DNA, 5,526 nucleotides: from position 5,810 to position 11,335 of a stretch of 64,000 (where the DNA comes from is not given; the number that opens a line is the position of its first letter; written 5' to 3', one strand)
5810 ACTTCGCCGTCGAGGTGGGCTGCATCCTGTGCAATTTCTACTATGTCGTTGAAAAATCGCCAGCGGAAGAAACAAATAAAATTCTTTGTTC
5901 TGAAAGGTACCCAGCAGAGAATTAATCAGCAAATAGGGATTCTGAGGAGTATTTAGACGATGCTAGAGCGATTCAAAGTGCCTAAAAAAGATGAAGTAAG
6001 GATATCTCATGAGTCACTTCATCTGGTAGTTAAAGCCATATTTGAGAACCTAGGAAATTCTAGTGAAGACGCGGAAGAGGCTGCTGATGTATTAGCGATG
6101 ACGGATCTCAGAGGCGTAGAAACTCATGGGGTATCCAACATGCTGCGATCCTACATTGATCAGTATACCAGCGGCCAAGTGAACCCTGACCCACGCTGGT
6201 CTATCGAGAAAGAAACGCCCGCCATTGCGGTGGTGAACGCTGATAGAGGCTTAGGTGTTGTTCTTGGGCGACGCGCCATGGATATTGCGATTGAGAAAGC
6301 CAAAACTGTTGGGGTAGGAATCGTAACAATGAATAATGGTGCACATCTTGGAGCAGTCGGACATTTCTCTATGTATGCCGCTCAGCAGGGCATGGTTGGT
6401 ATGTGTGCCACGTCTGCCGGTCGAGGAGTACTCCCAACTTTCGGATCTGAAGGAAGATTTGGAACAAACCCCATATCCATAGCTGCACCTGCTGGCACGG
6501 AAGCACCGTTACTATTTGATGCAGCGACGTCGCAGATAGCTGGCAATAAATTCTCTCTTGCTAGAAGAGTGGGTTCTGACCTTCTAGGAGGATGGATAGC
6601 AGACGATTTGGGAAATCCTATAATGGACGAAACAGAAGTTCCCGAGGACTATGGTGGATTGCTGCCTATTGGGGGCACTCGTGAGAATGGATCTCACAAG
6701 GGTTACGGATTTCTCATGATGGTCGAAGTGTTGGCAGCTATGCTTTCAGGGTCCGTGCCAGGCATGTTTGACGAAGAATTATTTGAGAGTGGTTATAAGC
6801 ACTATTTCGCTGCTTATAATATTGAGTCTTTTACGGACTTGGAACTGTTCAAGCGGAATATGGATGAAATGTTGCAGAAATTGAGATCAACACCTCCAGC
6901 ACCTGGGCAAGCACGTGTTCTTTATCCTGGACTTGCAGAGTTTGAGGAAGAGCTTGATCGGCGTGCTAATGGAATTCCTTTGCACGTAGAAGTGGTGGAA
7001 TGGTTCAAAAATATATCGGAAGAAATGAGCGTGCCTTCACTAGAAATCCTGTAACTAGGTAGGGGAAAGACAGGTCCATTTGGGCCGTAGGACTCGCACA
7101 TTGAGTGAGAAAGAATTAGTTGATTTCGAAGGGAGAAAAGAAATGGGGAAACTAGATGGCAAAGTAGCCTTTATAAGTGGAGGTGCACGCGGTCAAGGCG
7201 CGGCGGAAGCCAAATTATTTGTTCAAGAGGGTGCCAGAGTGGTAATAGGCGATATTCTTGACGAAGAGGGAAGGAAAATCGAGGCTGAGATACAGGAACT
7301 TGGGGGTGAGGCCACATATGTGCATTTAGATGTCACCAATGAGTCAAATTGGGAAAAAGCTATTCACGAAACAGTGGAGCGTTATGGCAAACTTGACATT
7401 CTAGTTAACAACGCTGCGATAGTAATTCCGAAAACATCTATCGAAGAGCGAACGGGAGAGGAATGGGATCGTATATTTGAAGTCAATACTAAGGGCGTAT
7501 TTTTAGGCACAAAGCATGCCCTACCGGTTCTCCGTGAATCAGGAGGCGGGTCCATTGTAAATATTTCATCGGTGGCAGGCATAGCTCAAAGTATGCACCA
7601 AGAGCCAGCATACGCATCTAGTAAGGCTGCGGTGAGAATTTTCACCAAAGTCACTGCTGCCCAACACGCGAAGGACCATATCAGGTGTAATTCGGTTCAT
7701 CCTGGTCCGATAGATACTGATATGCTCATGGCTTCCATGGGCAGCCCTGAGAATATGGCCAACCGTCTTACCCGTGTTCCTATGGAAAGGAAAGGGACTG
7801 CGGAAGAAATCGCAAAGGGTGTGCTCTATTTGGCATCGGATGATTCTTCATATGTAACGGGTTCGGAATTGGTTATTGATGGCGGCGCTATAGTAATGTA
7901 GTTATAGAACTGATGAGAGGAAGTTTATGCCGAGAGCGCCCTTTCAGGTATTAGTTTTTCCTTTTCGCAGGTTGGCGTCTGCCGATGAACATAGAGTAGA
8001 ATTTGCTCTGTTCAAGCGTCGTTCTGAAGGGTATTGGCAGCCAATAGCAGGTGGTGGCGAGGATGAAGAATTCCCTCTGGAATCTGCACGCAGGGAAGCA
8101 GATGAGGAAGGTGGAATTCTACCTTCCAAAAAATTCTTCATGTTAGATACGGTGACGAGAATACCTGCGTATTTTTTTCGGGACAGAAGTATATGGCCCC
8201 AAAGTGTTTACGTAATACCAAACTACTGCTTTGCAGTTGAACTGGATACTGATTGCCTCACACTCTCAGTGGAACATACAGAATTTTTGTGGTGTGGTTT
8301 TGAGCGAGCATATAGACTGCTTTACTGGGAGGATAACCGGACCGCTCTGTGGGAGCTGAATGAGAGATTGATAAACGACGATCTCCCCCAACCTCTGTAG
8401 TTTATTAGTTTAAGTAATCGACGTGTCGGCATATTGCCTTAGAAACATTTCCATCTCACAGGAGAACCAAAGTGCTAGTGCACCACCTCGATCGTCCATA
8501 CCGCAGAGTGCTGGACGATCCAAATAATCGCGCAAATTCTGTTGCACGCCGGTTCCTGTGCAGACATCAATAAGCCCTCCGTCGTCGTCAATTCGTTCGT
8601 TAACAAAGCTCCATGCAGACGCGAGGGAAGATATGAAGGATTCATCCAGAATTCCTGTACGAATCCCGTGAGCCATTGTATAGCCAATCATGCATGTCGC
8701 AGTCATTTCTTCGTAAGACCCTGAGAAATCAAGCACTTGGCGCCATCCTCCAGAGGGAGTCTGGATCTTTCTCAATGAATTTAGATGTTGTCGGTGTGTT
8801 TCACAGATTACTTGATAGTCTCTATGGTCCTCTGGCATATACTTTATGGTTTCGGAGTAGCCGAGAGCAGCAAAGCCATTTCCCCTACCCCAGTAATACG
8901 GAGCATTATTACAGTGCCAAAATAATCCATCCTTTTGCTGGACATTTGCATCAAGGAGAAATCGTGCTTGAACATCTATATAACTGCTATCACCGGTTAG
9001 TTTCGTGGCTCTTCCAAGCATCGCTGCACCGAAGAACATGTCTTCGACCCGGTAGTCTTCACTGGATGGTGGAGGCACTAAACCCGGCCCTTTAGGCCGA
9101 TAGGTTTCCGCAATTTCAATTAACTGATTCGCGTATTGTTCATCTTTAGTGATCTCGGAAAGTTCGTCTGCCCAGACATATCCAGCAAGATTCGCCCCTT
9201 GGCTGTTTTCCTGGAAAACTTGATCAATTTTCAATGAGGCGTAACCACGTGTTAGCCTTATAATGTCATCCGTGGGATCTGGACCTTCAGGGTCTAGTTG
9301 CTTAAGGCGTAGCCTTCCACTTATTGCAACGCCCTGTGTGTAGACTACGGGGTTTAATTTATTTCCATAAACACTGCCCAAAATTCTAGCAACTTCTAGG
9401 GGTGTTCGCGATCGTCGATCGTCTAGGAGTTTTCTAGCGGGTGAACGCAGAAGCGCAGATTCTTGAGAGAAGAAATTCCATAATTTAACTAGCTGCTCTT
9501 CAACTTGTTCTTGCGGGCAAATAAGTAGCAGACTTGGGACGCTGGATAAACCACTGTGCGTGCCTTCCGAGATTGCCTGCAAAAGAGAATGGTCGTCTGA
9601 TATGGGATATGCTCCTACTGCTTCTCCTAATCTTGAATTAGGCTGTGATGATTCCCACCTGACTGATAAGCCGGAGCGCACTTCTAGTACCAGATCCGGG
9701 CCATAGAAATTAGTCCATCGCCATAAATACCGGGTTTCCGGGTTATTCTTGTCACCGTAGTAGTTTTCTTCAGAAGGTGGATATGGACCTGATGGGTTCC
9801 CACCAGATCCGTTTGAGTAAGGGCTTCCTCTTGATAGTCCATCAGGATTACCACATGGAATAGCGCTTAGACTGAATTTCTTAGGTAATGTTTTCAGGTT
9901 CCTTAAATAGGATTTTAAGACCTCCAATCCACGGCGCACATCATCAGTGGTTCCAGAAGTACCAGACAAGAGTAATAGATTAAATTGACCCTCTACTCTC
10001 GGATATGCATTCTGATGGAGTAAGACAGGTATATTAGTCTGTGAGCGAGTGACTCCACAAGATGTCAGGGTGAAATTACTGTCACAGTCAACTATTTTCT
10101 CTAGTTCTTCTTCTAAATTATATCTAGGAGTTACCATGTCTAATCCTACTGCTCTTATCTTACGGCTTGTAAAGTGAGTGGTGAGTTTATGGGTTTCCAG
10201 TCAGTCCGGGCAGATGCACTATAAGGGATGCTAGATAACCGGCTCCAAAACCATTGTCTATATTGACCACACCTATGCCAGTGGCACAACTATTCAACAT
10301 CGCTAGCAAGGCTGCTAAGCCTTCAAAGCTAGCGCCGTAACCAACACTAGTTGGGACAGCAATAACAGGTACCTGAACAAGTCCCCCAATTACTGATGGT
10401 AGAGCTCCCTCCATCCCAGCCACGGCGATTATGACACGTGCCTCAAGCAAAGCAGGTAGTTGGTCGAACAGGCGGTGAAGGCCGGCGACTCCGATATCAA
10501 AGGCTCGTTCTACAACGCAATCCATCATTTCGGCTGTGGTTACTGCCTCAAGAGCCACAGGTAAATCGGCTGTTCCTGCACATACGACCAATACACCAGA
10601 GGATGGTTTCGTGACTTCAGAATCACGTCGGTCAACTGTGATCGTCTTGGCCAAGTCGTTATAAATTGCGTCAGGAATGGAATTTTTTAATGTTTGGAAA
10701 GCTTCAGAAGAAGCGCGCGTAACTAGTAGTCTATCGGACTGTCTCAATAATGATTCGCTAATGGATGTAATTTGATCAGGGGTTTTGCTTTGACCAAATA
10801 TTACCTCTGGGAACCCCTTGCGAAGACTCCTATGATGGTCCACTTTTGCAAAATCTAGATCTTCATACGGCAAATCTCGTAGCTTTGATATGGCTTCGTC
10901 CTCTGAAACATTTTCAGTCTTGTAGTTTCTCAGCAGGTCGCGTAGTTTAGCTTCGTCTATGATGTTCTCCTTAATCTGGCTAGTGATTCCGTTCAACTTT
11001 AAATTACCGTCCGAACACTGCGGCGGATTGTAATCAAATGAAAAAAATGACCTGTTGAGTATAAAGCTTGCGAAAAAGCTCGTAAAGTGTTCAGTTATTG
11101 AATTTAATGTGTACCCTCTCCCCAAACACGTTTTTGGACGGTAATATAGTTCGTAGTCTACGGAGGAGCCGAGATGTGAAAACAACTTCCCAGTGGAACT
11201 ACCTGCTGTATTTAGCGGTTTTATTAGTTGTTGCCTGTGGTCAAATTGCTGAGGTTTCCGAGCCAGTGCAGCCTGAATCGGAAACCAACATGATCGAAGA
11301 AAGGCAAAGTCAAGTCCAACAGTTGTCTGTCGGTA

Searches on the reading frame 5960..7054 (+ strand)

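Call 39: search_protein_families(library=pfam, proteins=[window:5960-7054:+], max_evalue=0.00001)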
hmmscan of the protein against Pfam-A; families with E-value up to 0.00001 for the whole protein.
window:5960-7054:+ (364 aa): 1 family
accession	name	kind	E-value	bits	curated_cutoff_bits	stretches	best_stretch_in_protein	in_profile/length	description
PF02615.19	Ldh_2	-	2.4e-99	333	38.8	1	15-347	1-330/333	Malate/L-lactate dehydrogenase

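Call 90: search_protein_families(library=ncbifam, proteins=[window:5960-7054:+], max_evalue=1e-10)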
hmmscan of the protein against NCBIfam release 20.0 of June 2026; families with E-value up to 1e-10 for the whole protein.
window:5960-7054:+ (364 aa): 5 families
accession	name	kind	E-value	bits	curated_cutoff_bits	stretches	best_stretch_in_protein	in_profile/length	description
TIGR03175.1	AllD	equivalog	2.2e-57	194.7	496.2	1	13-347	1-329/349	ureidoglycolate dehydrogenase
NF011599.0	PRK15025.1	equivalog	3.4e-57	194.2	356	1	13-349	1-331/349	ureidoglycolate dehydrogenase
NF040650.1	sulfolac_dhydr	equivalog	1.4e-56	192.1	500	1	14-358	2-335/339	L-sulfolactate dehydrogenase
NF007504.0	PRK10098.1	equivalog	4e-54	183.7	336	1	11-347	3-335/360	malate/lactate/ureidoglycolate dehydrogenase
NF009750.0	PRK13260.1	equivalog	3.7e-35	121.6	316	1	14-347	2-327/332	3-dehydro-L-gulonate 2-dehydrogenase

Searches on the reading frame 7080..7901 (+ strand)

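Call 39: search_protein_families(library=pfam, proteins=[window:7080-7901:+], max_evalue=0.00001)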
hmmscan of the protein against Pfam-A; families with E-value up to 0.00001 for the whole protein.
window:7080-7901:+ (273 aa): 3 families
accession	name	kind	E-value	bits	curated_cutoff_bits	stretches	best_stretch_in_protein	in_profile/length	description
PF13561.12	adh_short_C2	-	3.5e-66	223.6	27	1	36-269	3-234/236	Enoyl-(Acyl carrier protein) reductase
PF00106.31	adh_short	-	2.8e-54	184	26.6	1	28-218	1-189/195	short chain dehydrogenase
PF08659.16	KR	-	1.4e-09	38.6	22.6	1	31-183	4-154/180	KR domain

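Call 90: search_protein_families(library=ncbifam, proteins=[window:7080-7901:+], max_evalue=1e-10)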
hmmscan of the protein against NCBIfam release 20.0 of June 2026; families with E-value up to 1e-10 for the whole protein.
window:7080-7901:+ (273 aa): 214 families (the best 25 are shown)
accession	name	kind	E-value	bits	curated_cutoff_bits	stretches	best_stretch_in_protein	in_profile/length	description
NF005559.1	PRK07231.1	subfamily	1.2e-73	247.7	215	1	25-271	2-248/249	glucose 1-dehydrogenase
NF004818.0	PRK06172.1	equivalog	7.1e-72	241.8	336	1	24-271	4-251/253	SDR family oxidoreductase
NF053702.1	TrHdxCHCADhChcB1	equivalog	1.8e-71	240.4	400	1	25-270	2-240/250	trans-4-hydroxycyclohexanecarboxylate dehydrogenase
NF005473.0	PRK07069.1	equivalog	2.7e-69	233.7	339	1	21-270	4-259/262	SDR family oxidoreductase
NF004791.0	PRK06138.1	equivalog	3.3e-68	229.7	312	1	24-272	2-251/252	SDR family oxidoreductase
NF004198.0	PRK05653.1-3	equivalog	1.3e-65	221.3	296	1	23-271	3-247/248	3-oxoacyl-ACP reductase FabG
NF052562.1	RADHDNL4305835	equivalog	2.5e-62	210.6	400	1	23-269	3-248/252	NADP-dependent (R)-specific alcohol dehydrogenase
NF005681.0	PRK07478.1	subfamily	4.9e-61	206.3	267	1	22-271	1-250/254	SDR family oxidoreductase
NF052558.1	MBtsdlDhBudC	equivalog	5.5e-60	203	270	1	26-270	2-241/250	meso-2,3-butanediol dehydrogenase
NF009468.0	PRK12826.1-4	equivalog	2.2e-59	201.2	318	1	23-272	3-249/256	SDR family oxidoreductase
NF004713.0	PRK06057.1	equivalog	3.8e-58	197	404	1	22-269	4-248/257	3-oxoacyl-ACP reductase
NF009466.0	PRK12826.1-2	subfamily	8.8e-58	195.7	222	1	28-271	4-245/248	3-oxoacyl-ACP reductase FabG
NF049979.1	AlphHSDSHdhA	equivalog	1.3e-57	195.2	350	1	25-269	1-245/258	7alpha-hydroxysteroid dehydrogenase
NF053701.1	CsHdxCHCADhChcB2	equivalog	2.3e-57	194.3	350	1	25-270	1-242/245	cis-4-hydroxycyclohexanecarboxylate dehydrogenase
NF004203.0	PRK05653.2-4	subfamily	3.2e-55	187.3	313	1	24-270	3-256/260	3-oxoacyl-ACP reductase FabG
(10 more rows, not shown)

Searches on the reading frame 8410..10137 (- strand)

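Call 39: search_protein_families(library=pfam, proteins=[window:8410-10137:-], max_evalue=0.00001)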
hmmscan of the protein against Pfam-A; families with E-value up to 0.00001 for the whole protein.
window:8410-10137:- (575 aa): 1 family
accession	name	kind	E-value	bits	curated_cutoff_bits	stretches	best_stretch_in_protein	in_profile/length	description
PF07470.19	Glyco_hydro_88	-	4.3e-34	118.5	26.6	1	326-565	86-351/352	Glycosyl Hydrolase Family 88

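Call 90: search_protein_families(library=ncbifam, proteins=[window:8410-10137:-], max_evalue=1e-10)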
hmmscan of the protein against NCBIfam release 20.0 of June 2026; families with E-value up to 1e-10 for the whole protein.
window:8410-10137:- (575 aa): 1 family
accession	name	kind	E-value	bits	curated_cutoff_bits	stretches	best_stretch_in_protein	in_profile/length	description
NF051900.1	BetGalacBglBAgro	equivalog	1.4e-22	80.2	420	1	368-544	126-313/333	beta-galactosidase BglB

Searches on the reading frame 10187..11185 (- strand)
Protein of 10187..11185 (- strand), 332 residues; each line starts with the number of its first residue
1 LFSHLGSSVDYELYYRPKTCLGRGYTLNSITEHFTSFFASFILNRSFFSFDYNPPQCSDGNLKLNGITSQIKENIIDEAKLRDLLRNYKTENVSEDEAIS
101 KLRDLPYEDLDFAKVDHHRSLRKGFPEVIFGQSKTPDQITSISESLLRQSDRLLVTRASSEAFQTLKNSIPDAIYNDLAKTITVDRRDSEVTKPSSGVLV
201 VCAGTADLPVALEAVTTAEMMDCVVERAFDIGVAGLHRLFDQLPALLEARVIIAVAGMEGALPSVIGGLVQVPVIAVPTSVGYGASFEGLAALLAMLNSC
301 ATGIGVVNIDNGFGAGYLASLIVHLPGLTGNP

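Call 39: search_protein_families(library=pfam, proteins=[window:10187-11185:-], max_evalue=0.00001)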
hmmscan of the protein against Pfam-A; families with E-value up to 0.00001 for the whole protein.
window:10187-11185:- (332 aa): 1 family
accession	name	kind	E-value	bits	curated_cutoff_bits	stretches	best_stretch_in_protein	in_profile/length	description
PF00731.26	AIRC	-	6.5e-15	55.4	30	1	198-323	2-127/148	AIR carboxylase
